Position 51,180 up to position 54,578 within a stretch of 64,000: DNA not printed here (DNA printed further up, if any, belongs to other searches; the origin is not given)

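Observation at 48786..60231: Candidate novel system: T1SS (dead-C39 ABC plus HlyD) fused to a Sel1 protein, a TPR-GT2-GT-B glycosyltransferase, a ChW-like repeat orphan and a GT4 enzyme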

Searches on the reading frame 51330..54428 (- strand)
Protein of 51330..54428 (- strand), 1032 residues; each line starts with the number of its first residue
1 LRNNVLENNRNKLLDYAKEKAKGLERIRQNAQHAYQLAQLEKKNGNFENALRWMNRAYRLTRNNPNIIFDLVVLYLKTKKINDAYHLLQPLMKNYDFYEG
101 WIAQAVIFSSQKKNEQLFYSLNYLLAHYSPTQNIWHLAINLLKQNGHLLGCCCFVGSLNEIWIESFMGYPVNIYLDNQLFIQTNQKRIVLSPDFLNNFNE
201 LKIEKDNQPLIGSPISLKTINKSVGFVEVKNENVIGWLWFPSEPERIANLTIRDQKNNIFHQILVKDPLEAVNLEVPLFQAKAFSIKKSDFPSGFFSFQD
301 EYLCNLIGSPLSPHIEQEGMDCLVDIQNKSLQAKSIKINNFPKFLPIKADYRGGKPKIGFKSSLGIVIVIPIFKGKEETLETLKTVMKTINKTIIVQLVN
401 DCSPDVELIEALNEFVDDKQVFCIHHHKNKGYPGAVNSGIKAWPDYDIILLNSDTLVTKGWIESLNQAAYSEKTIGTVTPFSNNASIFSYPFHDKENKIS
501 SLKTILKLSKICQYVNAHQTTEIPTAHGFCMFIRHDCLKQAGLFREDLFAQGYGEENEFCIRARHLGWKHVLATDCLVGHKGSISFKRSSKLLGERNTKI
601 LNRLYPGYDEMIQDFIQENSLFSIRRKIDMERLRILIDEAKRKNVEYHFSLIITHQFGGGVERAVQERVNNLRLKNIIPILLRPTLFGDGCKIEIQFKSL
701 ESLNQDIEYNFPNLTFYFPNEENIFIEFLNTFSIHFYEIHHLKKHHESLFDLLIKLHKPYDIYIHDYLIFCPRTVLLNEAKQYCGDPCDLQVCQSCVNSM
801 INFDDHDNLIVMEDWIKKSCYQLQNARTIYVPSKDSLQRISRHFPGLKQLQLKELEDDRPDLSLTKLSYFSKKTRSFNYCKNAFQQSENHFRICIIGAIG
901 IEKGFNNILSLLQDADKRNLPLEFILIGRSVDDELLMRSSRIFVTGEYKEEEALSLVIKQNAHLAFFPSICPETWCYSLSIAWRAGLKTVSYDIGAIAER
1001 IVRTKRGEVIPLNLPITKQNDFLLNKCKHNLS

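Call 5: search_protein_families(library=pfam, proteins=[window:51330-54428:-], max_evalue=0.01)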
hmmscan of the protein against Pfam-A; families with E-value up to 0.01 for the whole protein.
window:51330-54428:- (1032 aa): 6 families
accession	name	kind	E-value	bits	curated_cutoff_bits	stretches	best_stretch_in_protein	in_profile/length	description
PF00535.33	Glycos_transf_2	-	2.9e-15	57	23.3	1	368-539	2-165/168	Glycosyl transferase family 2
PF13641.12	Glyco_tranf_2_3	-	1.9e-08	35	27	1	366-581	3-212/230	Glycosyltransferase like family 2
PF00534.26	Glycos_transf_1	-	2.8e-05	24.2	26.4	1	887-1011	12-141/172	Glycosyl transferases group 1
PF14559.12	TPR_19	-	0.00047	20.9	25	1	44-93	4-53/68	Tetratricopeptide repeat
PF13692.12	Glyco_trans_1_4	-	0.00081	20.1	27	1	892-1011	3-125/142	Glycosyl transferases group 1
PF12895.13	ANAPC3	-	0.0074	17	27.2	1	29-89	21-80/82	Anaphase-promoting complex, cyclosome, subunit 3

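Call 6: search_protein_families(library=ncbifam, proteins=[window:51330-54428:-], max_evalue=0.01)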
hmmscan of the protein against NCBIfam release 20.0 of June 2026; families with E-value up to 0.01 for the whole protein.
window:51330-54428:- (1032 aa): 7 families
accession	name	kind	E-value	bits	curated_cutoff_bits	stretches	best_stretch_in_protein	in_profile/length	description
TIGR01556.1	rhamnosyltran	subfamily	7.4e-09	35.2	200.55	1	380-581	7-201/281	rhamnosyltransferase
NF038299.1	EPS_HpsN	equivalog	4e-07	29.3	425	1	366-573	3-213/317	hormogonium polysaccharide biosynthesis glycosyltransferase HpsN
TIGR03937.1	PgaC_IcaA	equivalog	4.9e-07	29.1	422.3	1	361-547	42-221/407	poly-beta-1,6-N-acetyl-D-glucosamine synthase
TIGR03965.1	mycofact_glyco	equivalog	6.5e-05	22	280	1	366-581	76-281/467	mycofactocin biosynthesis glycosyltransferase MftF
TIGR02917.1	PEP_TPR_lipo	equivalog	0.0015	16.4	312.2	1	24-116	526-619/899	XrtA/PEP-CTERM system TPR-repeat protein PrsT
NF040959.1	MamA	equivalog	0.0024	17.4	200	1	27-90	67-130/204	magnetosome protein MamA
NF007482.0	PRK10073.1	equivalog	0.0063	15.6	423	0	365-465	7-106/334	glycosyltransferase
